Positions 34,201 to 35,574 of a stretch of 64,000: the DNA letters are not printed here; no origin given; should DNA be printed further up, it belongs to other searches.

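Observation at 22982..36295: Four clustered paralogues share an N-terminal domain of about 230 aa that I do not recognise. They are interleaved with a TonB-dependent receptor and a FISUMP lipoprotein.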

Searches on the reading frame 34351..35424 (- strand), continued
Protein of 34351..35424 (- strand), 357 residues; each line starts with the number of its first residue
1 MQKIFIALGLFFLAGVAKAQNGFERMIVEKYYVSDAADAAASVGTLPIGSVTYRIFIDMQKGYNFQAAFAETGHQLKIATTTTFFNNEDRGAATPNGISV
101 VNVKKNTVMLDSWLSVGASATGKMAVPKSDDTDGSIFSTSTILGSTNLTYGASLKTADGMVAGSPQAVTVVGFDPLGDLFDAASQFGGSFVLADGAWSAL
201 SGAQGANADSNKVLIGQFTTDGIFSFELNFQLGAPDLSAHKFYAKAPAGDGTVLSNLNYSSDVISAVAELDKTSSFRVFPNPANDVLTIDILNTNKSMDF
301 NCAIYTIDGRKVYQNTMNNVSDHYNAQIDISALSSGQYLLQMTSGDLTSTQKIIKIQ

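Call 76: search_protein_families(library=ncbifam, proteins=[L032:1283-1963:+, L005:8327-9019:+, L067:6802-7890:-, L068:828-2732:+, L029:636-1547:+, L069:4223-5410:+, L072:2133-3041:+, L061:6207-7115:-, L044:6669-8009:-, L017:7274-7990:+], max_evalue=0.00001)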
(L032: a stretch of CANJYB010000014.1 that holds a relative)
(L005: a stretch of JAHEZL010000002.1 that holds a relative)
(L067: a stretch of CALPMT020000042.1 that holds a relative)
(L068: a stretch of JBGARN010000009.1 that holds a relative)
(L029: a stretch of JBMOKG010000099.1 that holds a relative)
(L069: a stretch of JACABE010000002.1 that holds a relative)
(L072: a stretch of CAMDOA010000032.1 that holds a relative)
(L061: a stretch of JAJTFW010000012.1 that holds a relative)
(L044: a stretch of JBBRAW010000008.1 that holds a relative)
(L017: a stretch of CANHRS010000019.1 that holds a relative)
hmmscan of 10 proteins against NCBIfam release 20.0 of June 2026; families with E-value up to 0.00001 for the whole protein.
L032:1283-1963:+ (226 aa): 81 families (the best 25 are shown)
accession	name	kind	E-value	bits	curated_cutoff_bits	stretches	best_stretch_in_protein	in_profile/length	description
TIGR02154.1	PhoB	equivalog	7.1e-49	166.1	296.2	1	7-224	4-225/226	phosphate regulon transcriptional regulator PhoB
NF053854.1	RespRegPhoBBctds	equivalog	2.3e-48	164.5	270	1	8-224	1-224/225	two-component system response regulator PhoB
NF040689.1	MtrAB_MtrA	equivalog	6.6e-45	153.1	300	1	8-223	1-217/219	MtrAB system response regulator MtrA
NF040534.1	resp_reg_YycF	equivalog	1.6e-42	145.3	340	1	8-224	3-227/231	response regulator YycF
NF045944.1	ResRegRpaBCyano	equivalog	2.2e-39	135.2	330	1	10-224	2-227/229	response regulator transcription factor RpaB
NF008296.0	PRK11083.1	equivalog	9.2e-39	133.2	273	1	7-225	5-226/228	two-component system response regulator CreB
NF007982.1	PRK10710.1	equivalog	1e-38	133.3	380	1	5-225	7-228/235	envelope stress response regulator BaeR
NF033120.0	vanR_FM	exception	3.4e-37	128.3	460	1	5-224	3-229/231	vancomycin resistance response regulator transcription factor, VanR-F/VanR-M family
NF041733.1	resp_reg_CseB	equivalog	3.2e-36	124.8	350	1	8-225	3-227/228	two-component system response regulator CseB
NF000402.1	vanR-B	exception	4.8e-36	124.3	480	1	5-225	2-217/219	vancomycin resistance response regulator transcription factor VanR-B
NF033117.2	vanR_ACDEGLN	exception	1e-35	123.3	350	1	8-225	1-226/226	VanR-ABDEGLN family response regulator transcription factor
TIGR01387.1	cztR_silR_copR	subfamily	1.2e-33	116.7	279.2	1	8-224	1-218/218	heavy metal response regulator transcription factor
NF045914.1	RespRegNblR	equivalog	5.3e-33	114.5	300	1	7-224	8-225/228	response regulator transcription factor NblR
NF007005.1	PRK09468.1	equivalog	6.1e-31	107.7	331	1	6-223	4-230/237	osmolarity response regulator transcription factor OmpR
NF007928.2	PRK10643.1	equivalog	4e-30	105.1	330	1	7-224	2-216/216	two-component system response regulator PmrA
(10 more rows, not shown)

L005:8327-9019:+ (230 aa): 95 families (the best 25 are shown)
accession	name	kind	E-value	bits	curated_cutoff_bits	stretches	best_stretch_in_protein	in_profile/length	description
TIGR02154.1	PhoB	equivalog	1.9e-59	200.7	296.2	1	7-227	4-226/226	phosphate regulon transcriptional regulator PhoB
NF053854.1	RespRegPhoBBctds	equivalog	2.2e-57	194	270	1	8-226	1-224/225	two-component system response regulator PhoB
NF040689.1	MtrAB_MtrA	equivalog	3.5e-53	180.2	300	1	8-225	1-217/219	MtrAB system response regulator MtrA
NF033120.0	vanR_FM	exception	5.6e-49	166.9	460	1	4-227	2-230/231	vancomycin resistance response regulator transcription factor, VanR-F/VanR-M family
NF041733.1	resp_reg_CseB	equivalog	2.3e-48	164.6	350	1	7-227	2-227/228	two-component system response regulator CseB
NF008296.0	PRK11083.1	equivalog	1.2e-47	162.2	273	1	6-227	4-226/228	two-component system response regulator CreB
NF033117.2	vanR_ACDEGLN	exception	2.2e-46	158.3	350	1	8-225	1-224/226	VanR-ABDEGLN family response regulator transcription factor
NF045944.1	ResRegRpaBCyano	equivalog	6.9e-46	156.5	330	1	10-226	2-227/229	response regulator transcription factor RpaB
NF040534.1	resp_reg_YycF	equivalog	1.7e-44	151.8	340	1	7-227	2-228/231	response regulator YycF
NF007982.1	PRK10710.1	equivalog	5.8e-43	147.1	380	1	5-228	7-229/235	envelope stress response regulator BaeR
NF007546.0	PRK10161.1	equivalog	1.3e-42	145.9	471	1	8-228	5-227/229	phosphate response regulator transcription factor PhoB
NF007005.1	PRK09468.1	equivalog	4.5e-39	134.3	331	1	7-227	5-232/237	osmolarity response regulator transcription factor OmpR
TIGR01387.1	cztR_silR_copR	subfamily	1.6e-37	129.3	279.2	1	8-225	1-217/218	heavy metal response regulator transcription factor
NF000401.1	vanR-A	exception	9.9e-37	126.6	500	1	7-226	4-229/231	vancomycin resistance response regulator transcription factor VanR-A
NF041209.1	resp_regPieR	equivalog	1.7e-35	122.7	450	1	46-227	41-228/231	two component system response regulator PieR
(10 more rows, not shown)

L067:6802-7890:- (362 aa): 80 families (the best 25 are shown)
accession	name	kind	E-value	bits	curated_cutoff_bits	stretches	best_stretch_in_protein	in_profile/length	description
NF046044.1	PnpS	equivalog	3e-74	250.4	400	1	110-343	157-389/390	two-component system histidine kinase PnpS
TIGR02966.1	phoR_proteo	equivalog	4.3e-68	229.8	334.2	1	112-342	103-332/333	phosphate regulon sensor histidine kinase PhoR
NF033092.0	HK_WalK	equivalog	2.3e-65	221.3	725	1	115-343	364-592/594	cell wall metabolism sensor histidine kinase WalK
NF047874.1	MASE3_PAS_HK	subfamily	6.2e-50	170.6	560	1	102-352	377-632/655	MASE3 domain-containing sensor histidine kinase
NF053855.1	HisKinPhoRBctds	equivalog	2.9e-48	164.7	500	1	112-345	350-583/583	two-component system sensor histidine kinase PhoR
NF033093.1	HK_VicK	exception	7.9e-47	159.9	680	1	118-347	204-437/448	cell wall metabolism sensor histidine kinase VicK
NF041735.1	hist_kin_RppB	equivalog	5.3e-46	157.3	400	1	124-343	217-437/438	two-component system sensor histidine kinase RppB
NF008235.0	PRK11006.1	equivalog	1e-45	156.4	390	1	112-345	193-423/431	phosphate regulon sensor histidine kinase PhoR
NF045911.1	TCSHisKinNblS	equivalog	3.1e-43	148.1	1000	1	120-344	385-619/621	two-component system sensor histidine kinase NblS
NF033091.0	HK_VanS_ACDEFG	equivalog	1.7e-41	142.2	400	1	92-332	43-282/293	vancomycin resistance histidine kinase VanS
NF012163.2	BaeS_SmeS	equivalog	2e-41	142.4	500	1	97-330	214-443/457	sensor histidine kinase efflux regulator BaeS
NF007837.0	PRK10549.1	equivalog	2.9e-40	138.4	603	1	95-336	212-451/466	envelope stress sensor histidine kinase BaeS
NF006800.0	PRK09303.1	equivalog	4.1e-40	137.9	342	1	111-343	139-375/383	histidine kinase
NF012226.0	AdeS_HK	equivalog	1.6e-38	132.8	500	1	129-332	144-341/353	two-component sensor histidine kinase AdeS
TIGR01386.1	cztS_silS_copS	subfamily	1e-37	130.2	292.55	1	105-341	223-454/457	heavy metal sensor histidine kinase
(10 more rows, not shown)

L068:828-2732:+ (634 aa): 79 families (the best 25 are shown)
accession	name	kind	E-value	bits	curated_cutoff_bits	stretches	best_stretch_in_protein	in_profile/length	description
NF046044.1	PnpS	equivalog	2.1e-54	185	400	1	396-632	156-390/390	two-component system histidine kinase PnpS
NF033092.0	HK_WalK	equivalog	2.6e-50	171.6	725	1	347-633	312-594/594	cell wall metabolism sensor histidine kinase WalK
TIGR02966.1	phoR_proteo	equivalog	5e-48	163.8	334.2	1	400-630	104-332/333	phosphate regulon sensor histidine kinase PhoR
NF047874.1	MASE3_PAS_HK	subfamily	6.5e-47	160.7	560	1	403-633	391-625/655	MASE3 domain-containing sensor histidine kinase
NF040691.1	MtrAB_MtrB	equivalog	6.7e-40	137.6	450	1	402-632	263-491/507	MtrAB system histidine kinase MtrB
NF041735.1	hist_kin_RppB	equivalog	9.9e-40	136.6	400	1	411-632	217-438/438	two-component system sensor histidine kinase RppB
NF008312.0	PRK11100.1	equivalog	1.3e-35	123.1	356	1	411-632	257-473/477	two-component system sensor histidine kinase CreC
NF045595.1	HK_scytonemin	equivalog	2.6e-35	121.9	865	1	402-633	407-635/637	scytonemin biosynthesis sensor histidine kinase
NF006800.0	PRK09303.1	equivalog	1.8e-34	119.3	342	1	408-632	149-376/383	histidine kinase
NF033091.0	HK_VanS_ACDEFG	equivalog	7.7e-33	113.8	400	1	409-632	73-293/293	vancomycin resistance histidine kinase VanS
NF045900.1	HisKinCpxALeg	equivalog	5.7e-32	111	800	1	406-632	227-450/451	two-component system sensor histidine kinase CpxA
NF041880.1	EPS_EpsF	equivalog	6.5e-32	110.7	900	1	407-632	271-492/492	response regulator EpsF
NF053855.1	HisKinPhoRBctds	equivalog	6.6e-32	110.7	500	1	392-629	343-579/583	two-component system sensor histidine kinase PhoR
NF008468.0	PRK11360.1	equivalog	6.6e-32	110.6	646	1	400-633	387-608/616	two-component system sensor histidine kinase AtoS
NF033093.1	HK_VicK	exception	1.2e-31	109.8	680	1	390-633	189-435/448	cell wall metabolism sensor histidine kinase VicK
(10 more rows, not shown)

L029:636-1547:+ (303 aa): 18 families
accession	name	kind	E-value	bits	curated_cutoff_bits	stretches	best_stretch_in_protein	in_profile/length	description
TIGR00974.1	3a0107s02c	equivalog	2.3e-77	259.8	193.45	1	14-298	3-271/272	phosphate ABC transporter permease PstA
TIGR02138.1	phosphate_pstC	equivalog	1.6e-43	148.8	196.45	1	14-294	3-292/296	phosphate ABC transporter permease subunit PstC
NF008430.0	PRK11268.1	equivalog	7.8e-32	110.5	439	1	27-290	42-286/295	phosphate ABC transporter permease PstA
NF008435.0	PRK11275.1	equivalog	3.2e-19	69.2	502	1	12-240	16-258/319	phosphate ABC transporter permease PstC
TIGR00969.1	3a0106s02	subfamily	1.2e-11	44.6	240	1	24-230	19-220/272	sulfate ABC transporter permease subunit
TIGR02139.1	permease_CysT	equivalog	1.4e-11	44.5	246.1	1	19-232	8-211/265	sulfate ABC transporter permease subunit CysT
TIGR01581.1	Mo_ABC_porter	hypoth_equivalog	3.9e-10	39.6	210.3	1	76-239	32-191/225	ABC transporter permease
TIGR02141.1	modB_ABC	equivalog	6.1e-10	39.1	182.6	1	76-261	9-179/208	molybdate ABC transporter permease subunit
NF006939.0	PRK09421.1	equivalog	8.5e-10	38.4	262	1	77-225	18-165/230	molybdate ABC transporter permease subunit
TIGR03226.1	PhnU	equivalog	4.4e-09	36.2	283.45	1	163-243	189-268/311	2-aminoethylphosphonate ABC transporter permease subunit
NF011624.0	PRK15050.1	equivalog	5.7e-09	35.5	247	1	166-242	174-249/297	2-aminoethylphosphonate ABC transporter permease subunit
NF008208.0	PRK10971.1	equivalog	9.4e-09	35.1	415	1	19-232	16-219/277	sulfate/thiosulfate ABC transporter permease CysT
NF040839.1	tungstate_WtpB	equivalog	3.4e-08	33.4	340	1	23-253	11-223/251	tungstate ABC transporter permease WtpB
NF043074.1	MMSYN1_0196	equivalog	6.2e-08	32.3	350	1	3-222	3-207/277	spermidine/putrescine ABC transporter permease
TIGR02140.1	permease_CysW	equivalog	6.4e-08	32.4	329.1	1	27-226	7-202/261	sulfate ABC transporter permease subunit CysW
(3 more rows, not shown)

L069:4223-5410:+ (395 aa): 14 families
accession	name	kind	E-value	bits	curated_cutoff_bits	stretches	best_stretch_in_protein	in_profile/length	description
TIGR02138.1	phosphate_pstC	equivalog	2.4e-70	236.9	196.45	1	142-385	36-293/296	phosphate ABC transporter permease subunit PstC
TIGR00974.1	3a0107s02c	equivalog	2.4e-42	145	193.45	1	156-385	45-268/272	phosphate ABC transporter permease PstA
NF008435.0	PRK11275.1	equivalog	7.9e-22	77.7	502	2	246-385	171-310/319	phosphate ABC transporter permease PstC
NF008430.0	PRK11268.1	equivalog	8.2e-20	71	439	1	156-345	70-253/295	phosphate ABC transporter permease PstA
TIGR02141.1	modB_ABC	equivalog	1.2e-13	51.2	182.6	1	172-329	3-164/208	molybdate ABC transporter permease subunit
NF038017.1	ABC_perm1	subfamily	1.2e-09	38.5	100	1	175-328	8-154/184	ABC transporter permease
NF006939.0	PRK09421.1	equivalog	6.3e-09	35.6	262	1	172-317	15-165/230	molybdate ABC transporter permease subunit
TIGR01581.1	Mo_ABC_porter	hypoth_equivalog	1e-08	35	210.3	1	173-329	27-187/225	ABC transporter permease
NF011687.0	PRK15107.1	equivalog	2.9e-07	30.6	318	1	165-371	16-217/224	glutamate/aspartate ABC transporter permease GltK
TIGR00969.1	3a0106s02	subfamily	3.3e-07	30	240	1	167-326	57-224/272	sulfate ABC transporter permease subunit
NF008208.0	PRK10971.1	equivalog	4.8e-07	29.5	415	1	203-329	93-224/277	sulfate/thiosulfate ABC transporter permease CysT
NF040839.1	tungstate_WtpB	equivalog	1e-06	28.6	340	1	172-316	53-196/251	tungstate ABC transporter permease WtpB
TIGR02139.1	permease_CysT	equivalog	1.5e-06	28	246.1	1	206-329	88-216/265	sulfate ABC transporter permease subunit CysT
TIGR01097.1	PhnE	equivalog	2.5e-06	27.2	216.7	1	165-308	57-190/252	phosphonate ABC transporter, permease protein PhnE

L072:2133-3041:+ (302 aa): 3 families
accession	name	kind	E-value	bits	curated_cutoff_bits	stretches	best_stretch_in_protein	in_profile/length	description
TIGR03706.1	exo_poly_only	exception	1.9e-55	188.3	307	1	5-288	1-297/300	exopolyphosphatase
NF008108.0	PRK10854.1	equivalog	1.9e-13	49.5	864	1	4-286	11-302/513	exopolyphosphatase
NF008260.0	PRK11031.1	equivalog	5e-10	39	624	1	7-171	9-168/496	guanosine-5'-triphosphate,3'-diphosphate diphosphatase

L061:6207-7115:- (302 aa): 0 families

L044:6669-8009:- (446 aa): 4 families
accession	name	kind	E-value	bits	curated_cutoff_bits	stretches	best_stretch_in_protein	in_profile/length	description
TIGR02900.1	spore_V_B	equivalog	1.2e-14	53.9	372.3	1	22-426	6-437/488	stage V sporulation protein B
NF050818.1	PolSacchBiosHfsF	equivalog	2.7e-09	36.6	700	1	233-408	212-391/468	polysaccharide biosynthesis protein HfsF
NF041871.1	Wzx_EPS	equivalog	7e-09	34.9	800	1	39-417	27-399/492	exopolysaccharide biosynthesis flippase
TIGR00797.1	matE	subfamily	1.2e-07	31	147.4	1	233-424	1-198/396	MATE family efflux transporter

L017:7274-7990:+ (238 aa): 0 families

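Call 89: search_protein_families(library=pfam, proteins=[L063:1057-2028:+, L069:1848-3233:+, L072:1499-1990:+, L016:734-1309:+, L066:1-577:-, L068:1-719:-, L079:7797-8657:-, L078:6195-6725:+, L069:7092-7799:+, L029:2322-3029:+], max_evalue=0.0001)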
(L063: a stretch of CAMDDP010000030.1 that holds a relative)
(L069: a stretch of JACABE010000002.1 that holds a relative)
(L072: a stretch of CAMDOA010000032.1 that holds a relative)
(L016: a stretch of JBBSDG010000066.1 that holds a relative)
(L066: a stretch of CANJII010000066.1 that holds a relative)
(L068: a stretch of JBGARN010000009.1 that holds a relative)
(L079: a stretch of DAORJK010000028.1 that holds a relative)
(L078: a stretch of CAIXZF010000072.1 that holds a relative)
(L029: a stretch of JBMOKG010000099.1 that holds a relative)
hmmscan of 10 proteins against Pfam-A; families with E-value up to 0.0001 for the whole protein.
L063:1057-2028:+ (324 aa): 3 families
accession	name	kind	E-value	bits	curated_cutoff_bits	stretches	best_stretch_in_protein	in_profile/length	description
PF12849.12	PBP_like_2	-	2.5e-37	129.5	27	1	29-288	3-264/267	PBP superfamily domain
PF12727.12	PBP_like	-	1.1e-11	44.7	27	1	54-286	1-191/193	PBP superfamily domain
PF01547.30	SBP_bac_1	-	1.8e-09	38.5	26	1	49-293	10-306/307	Bacterial extracellular solute-binding protein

L069:1848-3233:+ (462 aa): 1 family
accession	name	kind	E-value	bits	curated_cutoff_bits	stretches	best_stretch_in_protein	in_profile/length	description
PF07396.17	Porin_O_P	-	3.1e-12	46.9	20.9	1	60-426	3-356/370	Phosphate-selective porin O and P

L072:1499-1990:+ (164 aa): 0 families

L016:734-1309:+ (192 aa): 2 families
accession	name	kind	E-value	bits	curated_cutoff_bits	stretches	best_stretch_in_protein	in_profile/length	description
PF02525.22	Flavodoxin_2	-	6.6e-38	130.9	27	1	3-172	2-181/198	Flavodoxin-like fold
PF03358.20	FMN_red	-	6.3e-20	71.7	24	1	2-119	1-110/152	NADPH-dependent FMN reductase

L066:1-577:- (192 aa): 0 families

L068:1-719:- (239 aa): 0 families

L079:7797-8657:- (286 aa): 1 family
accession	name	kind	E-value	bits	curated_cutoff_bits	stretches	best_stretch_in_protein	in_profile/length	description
PF00459.30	Inositol_P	-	1.1e-33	117.4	27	1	26-258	11-243/271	Inositol monophosphatase family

L078:6195-6725:+ (177 aa): 2 families
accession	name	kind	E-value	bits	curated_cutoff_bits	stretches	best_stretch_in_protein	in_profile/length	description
PF00149.33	Metallophos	-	9.9e-11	42.9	21.5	1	13-135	3-139/191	Calcineurin-like phosphoesterase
PF12850.12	Metallophos_2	-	9.4e-07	29.4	27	1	12-134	2-98/154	Calcineurin-like phosphoesterase superfamily domain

L069:7092-7799:+ (236 aa): 1 family
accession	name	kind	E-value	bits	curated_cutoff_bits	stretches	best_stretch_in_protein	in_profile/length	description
PF01895.24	PhoU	-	1.2e-36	125.4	23.5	2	29-116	2-89/89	PhoU domain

L029:2322-3029:+ (236 aa): 1 family
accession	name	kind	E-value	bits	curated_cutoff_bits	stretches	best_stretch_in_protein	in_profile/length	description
PF01895.24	PhoU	-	1.9e-37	127.9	23.5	2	29-116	2-89/89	PhoU domain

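Call 101: find_encoding_contigs(protein=window:34351-35424:-, flank=10000, max_places=4)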
Protein window:34351-35424:- (357 aa): 4 contigs read that carry it; 3 places shown.
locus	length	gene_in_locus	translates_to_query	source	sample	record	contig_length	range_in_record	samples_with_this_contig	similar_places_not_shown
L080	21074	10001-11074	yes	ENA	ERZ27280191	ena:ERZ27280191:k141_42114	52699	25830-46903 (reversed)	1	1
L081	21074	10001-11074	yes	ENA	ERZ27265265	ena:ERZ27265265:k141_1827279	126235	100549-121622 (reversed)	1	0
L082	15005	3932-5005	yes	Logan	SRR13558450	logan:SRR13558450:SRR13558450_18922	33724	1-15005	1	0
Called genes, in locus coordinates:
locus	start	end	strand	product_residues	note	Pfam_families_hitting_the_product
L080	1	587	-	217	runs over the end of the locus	PF01522:Polysacc_deac_1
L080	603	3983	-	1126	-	PF11028:TMEM260_N, PF28497:DUF8416, PF28495:TMEM260_2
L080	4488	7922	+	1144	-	PF25390:WD40_RLD, PF13540:RCC1_2, PF00415:RCC1, PF13540:RCC1_2, PF00415:RCC1 (weak), PF25390:WD40_RLD, PF18911:PKD_4, PF13585:CHU_C, +4 more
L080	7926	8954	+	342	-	PF11751:PorP_SprF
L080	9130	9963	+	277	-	-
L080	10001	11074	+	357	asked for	PF18962:Por_Secre_tail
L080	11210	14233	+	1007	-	PF13620:CarboxypepD_reg (weak), PF13715:CarbopepD_reg_2, PF07715:Plug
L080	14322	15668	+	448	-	PF18962:Por_Secre_tail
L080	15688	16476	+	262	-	PF09603:Fib_succ_major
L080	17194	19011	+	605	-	PF28492:Beta_helix_4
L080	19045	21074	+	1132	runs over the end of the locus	PF17957:Big_7, PF18962:Por_Secre_tail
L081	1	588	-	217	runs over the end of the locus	PF01522:Polysacc_deac_1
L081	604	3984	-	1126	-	PF11028:TMEM260_N, PF28497:DUF8416, PF28495:TMEM260_2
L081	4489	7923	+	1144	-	PF25390:WD40_RLD, PF13540:RCC1_2, PF00415:RCC1, PF13540:RCC1_2, PF00415:RCC1 (weak), PF25390:WD40_RLD, PF18911:PKD_4, PF13585:CHU_C, +4 more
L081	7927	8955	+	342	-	PF11751:PorP_SprF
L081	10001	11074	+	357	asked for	PF18962:Por_Secre_tail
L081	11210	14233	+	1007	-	PF13620:CarboxypepD_reg (weak), PF13715:CarbopepD_reg_2, PF07715:Plug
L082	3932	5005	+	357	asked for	PF18962:Por_Secre_tail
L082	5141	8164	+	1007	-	PF13620:CarboxypepD_reg (weak), PF13715:CarbopepD_reg_2, PF07715:Plug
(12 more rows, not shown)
